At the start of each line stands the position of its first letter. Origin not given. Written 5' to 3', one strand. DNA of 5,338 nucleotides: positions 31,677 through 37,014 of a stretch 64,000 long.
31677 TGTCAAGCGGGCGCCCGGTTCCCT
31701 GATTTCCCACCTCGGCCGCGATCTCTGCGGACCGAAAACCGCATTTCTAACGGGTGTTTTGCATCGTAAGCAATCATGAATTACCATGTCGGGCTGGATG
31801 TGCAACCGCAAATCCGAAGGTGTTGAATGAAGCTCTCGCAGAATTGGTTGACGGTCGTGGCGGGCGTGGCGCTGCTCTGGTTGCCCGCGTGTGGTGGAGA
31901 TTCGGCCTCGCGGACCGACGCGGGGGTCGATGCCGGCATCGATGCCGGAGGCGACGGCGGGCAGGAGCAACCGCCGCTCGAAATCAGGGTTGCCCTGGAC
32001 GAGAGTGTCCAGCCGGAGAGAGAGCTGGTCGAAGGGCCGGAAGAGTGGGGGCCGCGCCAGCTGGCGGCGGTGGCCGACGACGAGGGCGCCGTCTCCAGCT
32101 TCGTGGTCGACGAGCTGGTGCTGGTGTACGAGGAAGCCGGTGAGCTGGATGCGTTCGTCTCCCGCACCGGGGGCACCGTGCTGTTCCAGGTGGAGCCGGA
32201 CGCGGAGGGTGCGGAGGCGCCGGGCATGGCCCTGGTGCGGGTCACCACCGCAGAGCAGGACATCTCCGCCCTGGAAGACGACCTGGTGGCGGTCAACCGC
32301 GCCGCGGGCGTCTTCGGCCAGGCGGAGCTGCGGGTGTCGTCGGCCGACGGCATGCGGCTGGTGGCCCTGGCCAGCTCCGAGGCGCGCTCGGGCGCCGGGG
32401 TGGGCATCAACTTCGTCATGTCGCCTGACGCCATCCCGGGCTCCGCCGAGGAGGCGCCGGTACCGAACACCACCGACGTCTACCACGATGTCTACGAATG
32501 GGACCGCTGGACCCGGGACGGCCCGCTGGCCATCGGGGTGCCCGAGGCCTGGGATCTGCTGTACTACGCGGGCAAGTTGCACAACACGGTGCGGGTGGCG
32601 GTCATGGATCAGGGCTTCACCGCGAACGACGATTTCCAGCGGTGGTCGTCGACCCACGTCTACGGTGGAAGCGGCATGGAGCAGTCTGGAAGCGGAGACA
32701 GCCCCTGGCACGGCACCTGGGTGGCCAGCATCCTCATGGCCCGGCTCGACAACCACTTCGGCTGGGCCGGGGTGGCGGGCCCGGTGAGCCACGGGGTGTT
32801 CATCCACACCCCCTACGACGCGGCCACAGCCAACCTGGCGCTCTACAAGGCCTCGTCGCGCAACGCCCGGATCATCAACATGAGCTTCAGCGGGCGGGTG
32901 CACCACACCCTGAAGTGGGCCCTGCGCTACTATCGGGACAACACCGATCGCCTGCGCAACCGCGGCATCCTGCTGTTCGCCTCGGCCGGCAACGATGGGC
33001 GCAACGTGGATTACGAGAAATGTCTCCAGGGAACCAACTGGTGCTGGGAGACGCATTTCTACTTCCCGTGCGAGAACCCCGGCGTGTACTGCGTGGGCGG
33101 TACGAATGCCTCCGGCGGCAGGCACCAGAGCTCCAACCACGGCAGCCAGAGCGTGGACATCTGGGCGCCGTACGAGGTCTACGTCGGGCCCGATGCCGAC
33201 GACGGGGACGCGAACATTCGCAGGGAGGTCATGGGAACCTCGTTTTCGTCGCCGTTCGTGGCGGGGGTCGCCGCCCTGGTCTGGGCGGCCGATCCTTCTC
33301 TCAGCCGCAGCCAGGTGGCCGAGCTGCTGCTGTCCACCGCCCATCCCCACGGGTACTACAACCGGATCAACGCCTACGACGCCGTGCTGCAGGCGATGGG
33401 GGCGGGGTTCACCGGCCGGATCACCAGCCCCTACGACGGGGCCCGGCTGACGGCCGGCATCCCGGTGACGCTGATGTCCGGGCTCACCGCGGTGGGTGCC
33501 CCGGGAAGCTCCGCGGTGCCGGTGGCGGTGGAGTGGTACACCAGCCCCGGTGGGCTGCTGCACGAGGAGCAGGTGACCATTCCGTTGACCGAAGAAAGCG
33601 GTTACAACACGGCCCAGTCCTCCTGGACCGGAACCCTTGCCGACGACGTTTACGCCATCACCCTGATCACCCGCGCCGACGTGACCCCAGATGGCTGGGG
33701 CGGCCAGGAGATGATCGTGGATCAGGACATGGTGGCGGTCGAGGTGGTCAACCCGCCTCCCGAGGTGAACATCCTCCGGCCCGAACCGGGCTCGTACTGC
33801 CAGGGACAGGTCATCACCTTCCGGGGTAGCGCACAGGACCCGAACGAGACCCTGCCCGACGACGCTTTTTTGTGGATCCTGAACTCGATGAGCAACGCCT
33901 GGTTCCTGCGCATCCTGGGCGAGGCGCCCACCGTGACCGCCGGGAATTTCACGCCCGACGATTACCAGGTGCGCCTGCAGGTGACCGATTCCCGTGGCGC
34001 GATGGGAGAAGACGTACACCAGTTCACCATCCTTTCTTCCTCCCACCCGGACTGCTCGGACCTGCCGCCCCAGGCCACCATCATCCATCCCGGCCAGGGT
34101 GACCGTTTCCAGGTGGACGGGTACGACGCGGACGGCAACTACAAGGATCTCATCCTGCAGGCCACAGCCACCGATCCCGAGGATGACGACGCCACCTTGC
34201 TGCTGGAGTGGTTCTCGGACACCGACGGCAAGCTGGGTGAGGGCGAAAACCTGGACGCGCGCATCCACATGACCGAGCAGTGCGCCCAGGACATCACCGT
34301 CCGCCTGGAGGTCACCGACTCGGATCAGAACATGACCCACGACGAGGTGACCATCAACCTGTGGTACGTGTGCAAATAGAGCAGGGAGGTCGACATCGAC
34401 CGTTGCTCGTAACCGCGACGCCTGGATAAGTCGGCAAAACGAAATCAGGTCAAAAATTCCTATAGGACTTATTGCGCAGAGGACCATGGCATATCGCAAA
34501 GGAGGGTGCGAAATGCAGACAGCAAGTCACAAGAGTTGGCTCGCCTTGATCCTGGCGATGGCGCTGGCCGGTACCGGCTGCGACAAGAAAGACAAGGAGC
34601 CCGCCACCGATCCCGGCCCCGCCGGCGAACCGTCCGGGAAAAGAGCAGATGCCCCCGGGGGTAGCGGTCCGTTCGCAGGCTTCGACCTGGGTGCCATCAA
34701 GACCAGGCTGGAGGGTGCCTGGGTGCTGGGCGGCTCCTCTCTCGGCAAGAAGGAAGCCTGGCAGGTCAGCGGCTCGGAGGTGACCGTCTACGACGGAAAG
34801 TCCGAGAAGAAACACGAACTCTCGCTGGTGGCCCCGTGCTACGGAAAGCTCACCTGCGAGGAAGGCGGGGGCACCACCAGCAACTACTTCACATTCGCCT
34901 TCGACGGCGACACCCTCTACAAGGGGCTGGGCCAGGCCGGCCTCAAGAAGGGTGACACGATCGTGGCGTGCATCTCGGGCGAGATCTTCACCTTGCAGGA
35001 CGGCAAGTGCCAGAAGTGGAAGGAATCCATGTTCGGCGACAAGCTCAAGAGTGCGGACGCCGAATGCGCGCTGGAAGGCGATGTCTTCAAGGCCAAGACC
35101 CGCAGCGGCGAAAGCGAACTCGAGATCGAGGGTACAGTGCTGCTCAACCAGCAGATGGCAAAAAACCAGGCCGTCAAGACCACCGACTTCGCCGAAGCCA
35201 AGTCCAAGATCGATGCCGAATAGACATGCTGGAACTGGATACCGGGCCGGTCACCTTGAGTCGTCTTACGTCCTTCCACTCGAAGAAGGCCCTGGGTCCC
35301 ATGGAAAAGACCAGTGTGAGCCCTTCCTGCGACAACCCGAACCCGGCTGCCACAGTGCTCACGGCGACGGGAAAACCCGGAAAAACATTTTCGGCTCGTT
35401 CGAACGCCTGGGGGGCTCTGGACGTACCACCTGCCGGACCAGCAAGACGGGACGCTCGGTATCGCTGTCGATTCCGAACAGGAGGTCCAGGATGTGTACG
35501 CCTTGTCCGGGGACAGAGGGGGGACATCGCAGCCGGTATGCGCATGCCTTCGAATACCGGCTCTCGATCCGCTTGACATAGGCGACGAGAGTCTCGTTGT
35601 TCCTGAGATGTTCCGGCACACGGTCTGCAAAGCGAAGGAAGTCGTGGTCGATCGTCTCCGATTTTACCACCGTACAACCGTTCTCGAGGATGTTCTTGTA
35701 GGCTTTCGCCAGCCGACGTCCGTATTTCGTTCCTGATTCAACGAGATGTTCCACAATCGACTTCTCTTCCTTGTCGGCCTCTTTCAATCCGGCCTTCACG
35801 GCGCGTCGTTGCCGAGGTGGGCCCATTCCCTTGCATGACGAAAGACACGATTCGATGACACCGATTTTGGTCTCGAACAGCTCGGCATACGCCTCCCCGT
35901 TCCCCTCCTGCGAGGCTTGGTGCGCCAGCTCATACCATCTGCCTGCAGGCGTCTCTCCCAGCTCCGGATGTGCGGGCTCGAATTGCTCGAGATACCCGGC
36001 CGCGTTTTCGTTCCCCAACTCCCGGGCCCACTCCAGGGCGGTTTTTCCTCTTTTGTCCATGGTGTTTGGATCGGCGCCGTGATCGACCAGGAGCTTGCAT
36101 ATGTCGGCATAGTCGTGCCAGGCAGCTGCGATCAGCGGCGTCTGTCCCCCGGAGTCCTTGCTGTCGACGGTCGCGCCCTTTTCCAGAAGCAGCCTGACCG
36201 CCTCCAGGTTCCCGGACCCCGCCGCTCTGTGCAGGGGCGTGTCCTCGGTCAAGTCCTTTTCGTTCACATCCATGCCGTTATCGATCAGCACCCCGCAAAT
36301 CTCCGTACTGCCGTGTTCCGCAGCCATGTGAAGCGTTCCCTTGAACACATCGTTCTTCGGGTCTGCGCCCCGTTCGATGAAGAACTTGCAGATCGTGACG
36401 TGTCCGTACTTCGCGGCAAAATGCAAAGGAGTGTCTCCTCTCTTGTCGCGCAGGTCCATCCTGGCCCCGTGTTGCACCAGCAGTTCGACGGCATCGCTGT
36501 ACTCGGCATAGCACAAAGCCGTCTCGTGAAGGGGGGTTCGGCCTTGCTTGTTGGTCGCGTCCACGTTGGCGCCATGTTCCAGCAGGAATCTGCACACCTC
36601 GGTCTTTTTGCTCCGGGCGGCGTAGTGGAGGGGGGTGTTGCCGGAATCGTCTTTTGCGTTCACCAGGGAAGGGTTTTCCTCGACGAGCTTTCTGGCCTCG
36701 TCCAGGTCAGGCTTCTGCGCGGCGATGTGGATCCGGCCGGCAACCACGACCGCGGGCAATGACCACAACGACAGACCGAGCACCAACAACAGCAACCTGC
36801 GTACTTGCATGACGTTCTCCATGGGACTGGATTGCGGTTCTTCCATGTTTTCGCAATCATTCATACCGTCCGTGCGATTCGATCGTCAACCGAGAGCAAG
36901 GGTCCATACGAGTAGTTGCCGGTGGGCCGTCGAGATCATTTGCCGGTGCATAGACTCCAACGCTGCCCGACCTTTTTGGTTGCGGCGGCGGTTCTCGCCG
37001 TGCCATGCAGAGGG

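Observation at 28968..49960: Divergent Glt/Nfs-like envelope-spanning cluster with extra components, apparently split in two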

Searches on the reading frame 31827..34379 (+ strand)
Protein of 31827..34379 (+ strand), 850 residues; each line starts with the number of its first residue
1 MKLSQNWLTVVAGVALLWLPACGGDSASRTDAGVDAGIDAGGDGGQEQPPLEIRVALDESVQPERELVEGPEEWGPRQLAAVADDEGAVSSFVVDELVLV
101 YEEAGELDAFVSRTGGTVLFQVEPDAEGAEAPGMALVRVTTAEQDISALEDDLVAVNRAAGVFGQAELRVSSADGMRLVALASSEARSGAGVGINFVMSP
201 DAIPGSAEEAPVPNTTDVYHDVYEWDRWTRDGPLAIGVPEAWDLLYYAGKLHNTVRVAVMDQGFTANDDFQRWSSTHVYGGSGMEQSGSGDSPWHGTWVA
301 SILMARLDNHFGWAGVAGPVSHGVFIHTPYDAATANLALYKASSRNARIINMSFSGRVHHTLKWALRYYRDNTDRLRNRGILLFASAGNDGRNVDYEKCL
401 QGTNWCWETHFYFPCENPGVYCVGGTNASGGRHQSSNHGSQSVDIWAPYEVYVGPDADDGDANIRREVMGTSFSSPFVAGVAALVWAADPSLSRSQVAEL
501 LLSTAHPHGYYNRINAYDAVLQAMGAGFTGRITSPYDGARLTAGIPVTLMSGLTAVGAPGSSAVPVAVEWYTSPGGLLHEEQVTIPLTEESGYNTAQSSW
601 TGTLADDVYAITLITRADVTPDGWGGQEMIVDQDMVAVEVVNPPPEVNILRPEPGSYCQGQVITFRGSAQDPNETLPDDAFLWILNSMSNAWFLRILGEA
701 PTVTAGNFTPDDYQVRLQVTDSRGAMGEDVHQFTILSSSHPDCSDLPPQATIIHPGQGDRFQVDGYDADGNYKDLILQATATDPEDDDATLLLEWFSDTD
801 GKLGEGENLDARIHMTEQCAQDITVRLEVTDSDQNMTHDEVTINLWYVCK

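Call 8: search_protein_families(library=pfam, proteins=[window:31827-34379:+], max_evalue=0.001)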
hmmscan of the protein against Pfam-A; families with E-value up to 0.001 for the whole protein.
window:31827-34379:+ (850 aa): 2 families
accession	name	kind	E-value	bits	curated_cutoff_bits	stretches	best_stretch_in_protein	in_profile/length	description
PF00082.27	Peptidase_S8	-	7.5e-25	88.2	21.8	1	254-527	3-288/288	Subtilase family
PF17957.7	Big_7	-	0.00013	23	24.1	0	645-673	1-30/70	Bacterial Ig domain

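Call 9: search_protein_families(library=ncbifam, proteins=[window:31827-34379:+], max_evalue=0.001)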
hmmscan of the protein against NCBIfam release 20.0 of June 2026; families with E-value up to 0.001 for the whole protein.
window:31827-34379:+ (850 aa): 4 families
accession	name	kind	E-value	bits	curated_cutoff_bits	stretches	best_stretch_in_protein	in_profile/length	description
TIGR03921.1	T7SS_mycosin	equivalog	1.5e-27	96.7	278.75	1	254-507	14-266/353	type VII secretion-associated serine protease mycosin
TIGR03895.1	protease_PatA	subfamily_domain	1.1e-08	34.3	421.05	1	295-507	1-202/606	PatA/PatG family cyanobactin maturation protease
NF033595.1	denti_PrtP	equivalog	1.5e-07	30.4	300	1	412-510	382-483/606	dentilisin complex serine proteinase subunit PrtP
NF049966.1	QH_SP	equivalog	6.3e-06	25.7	165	0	411-510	128-216/219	subtilisin-like serine protease QhpE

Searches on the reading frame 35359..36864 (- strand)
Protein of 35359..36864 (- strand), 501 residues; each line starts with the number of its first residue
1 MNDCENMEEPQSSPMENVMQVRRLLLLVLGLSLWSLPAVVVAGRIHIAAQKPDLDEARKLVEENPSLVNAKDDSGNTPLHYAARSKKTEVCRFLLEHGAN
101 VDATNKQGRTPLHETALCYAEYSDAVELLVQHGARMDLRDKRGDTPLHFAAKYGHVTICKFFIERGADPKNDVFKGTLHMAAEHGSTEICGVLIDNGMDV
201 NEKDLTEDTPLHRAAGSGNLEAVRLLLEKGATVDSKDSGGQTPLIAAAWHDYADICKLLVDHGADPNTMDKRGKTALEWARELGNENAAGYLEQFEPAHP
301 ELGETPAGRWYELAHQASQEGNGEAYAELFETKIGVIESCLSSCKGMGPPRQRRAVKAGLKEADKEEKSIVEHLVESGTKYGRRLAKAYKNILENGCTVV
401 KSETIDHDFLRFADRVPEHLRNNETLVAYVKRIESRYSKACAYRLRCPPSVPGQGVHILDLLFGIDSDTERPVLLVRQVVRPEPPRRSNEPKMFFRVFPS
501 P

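Call 8: search_protein_families(library=pfam, proteins=[window:35359-36864:-], max_evalue=0.001)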
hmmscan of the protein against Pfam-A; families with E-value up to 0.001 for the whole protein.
window:35359-36864:- (501 aa): 6 families
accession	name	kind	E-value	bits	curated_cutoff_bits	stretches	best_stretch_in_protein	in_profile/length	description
PF12796.13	Ank_2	-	1.9e-66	221.1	27.3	5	178-270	1-90/90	Ankyrin repeats (3 copies)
PF00023.36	Ank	-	5.7e-55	180.6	21.1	5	75-106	2-33/33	Ankyrin repeat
PF13637.12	Ank_4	-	7.9e-50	166.2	22.7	5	178-227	1-50/50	Ankyrin repeats (many copies)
PF13857.12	Ank_5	-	7.3e-42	141.4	27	5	60-113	1-54/56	Ankyrin repeats (many copies)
PF13606.12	Ank_3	-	6.4e-38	124.3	22.3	3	75-103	2-30/30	Ankyrin repeat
PF24521.3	Ank_KRIT1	-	1.1e-12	48.3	80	1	176-286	20-131/149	KRIT1 ankyrin-repeats domain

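Call 9: search_protein_families(library=ncbifam, proteins=[window:35359-36864:-], max_evalue=0.001)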
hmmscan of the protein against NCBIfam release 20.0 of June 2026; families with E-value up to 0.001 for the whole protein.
window:35359-36864:- (501 aa): 11 families
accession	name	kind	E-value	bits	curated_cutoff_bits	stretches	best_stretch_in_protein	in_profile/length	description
NF041931.2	MzaA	equivalog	1.4e-47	163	800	3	211-300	6-96/726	MZA anti-phage system associated sigma-70 family RNA polymerase sigma factor MzaA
NF043029.1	T4SS_AnkY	equivalog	9e-35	120.1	600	3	177-281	425-532/543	Dot/Icm T4SS effector AnkY/LegA9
NF043023.1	T4SS_AnkH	equivalog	1.4e-30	106.5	600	4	219-287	11-79/467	Dot/Icm T4SS effector AnkH/LegA3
NF043022.1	T4SS_AnkG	equivalog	4.4e-24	85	500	2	176-289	332-452/455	Dot/Icm T4SS effector AnkG/AnkZ/LegA7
NF043028.1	T4SS_AnkX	equivalog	3.6e-20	71.8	1400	3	55-151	632-727/938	Dot/Icm T4SS effector AnkN/AnkX/LegA8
NF043019.1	T4SS_AnkC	equivalog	5.1e-15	55.3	450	1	32-163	102-221/459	Dot/Icm T4SS effector AnkC/LegA12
NF043021.1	T4SS_AnkF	equivalog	1e-14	53.9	1000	2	44-105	588-649/917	Dot/Icm T4SS effector AnkF/LegA14/Ceg31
TIGR00870.1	trp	subfamily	4.8e-12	44.7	498.75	1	208-291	132-228/747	transient-receptor-potential calcium channel protein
NF043024.1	T4SS_AnkI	equivalog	3e-11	42.7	550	2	62-152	228-326/439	Dot/Icm T4SS effector AnkI/LegAS4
NF043027.1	T4SS_AnkQ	equivalog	1.6e-05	23.7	700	0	209-276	329-400/496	Dot/Icm T4SS effector AnkQ/LegA10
NF038106.1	gamma_NF038106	equivalog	9.1e-05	22.7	50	0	92-113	53-74/93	PA4642 family protein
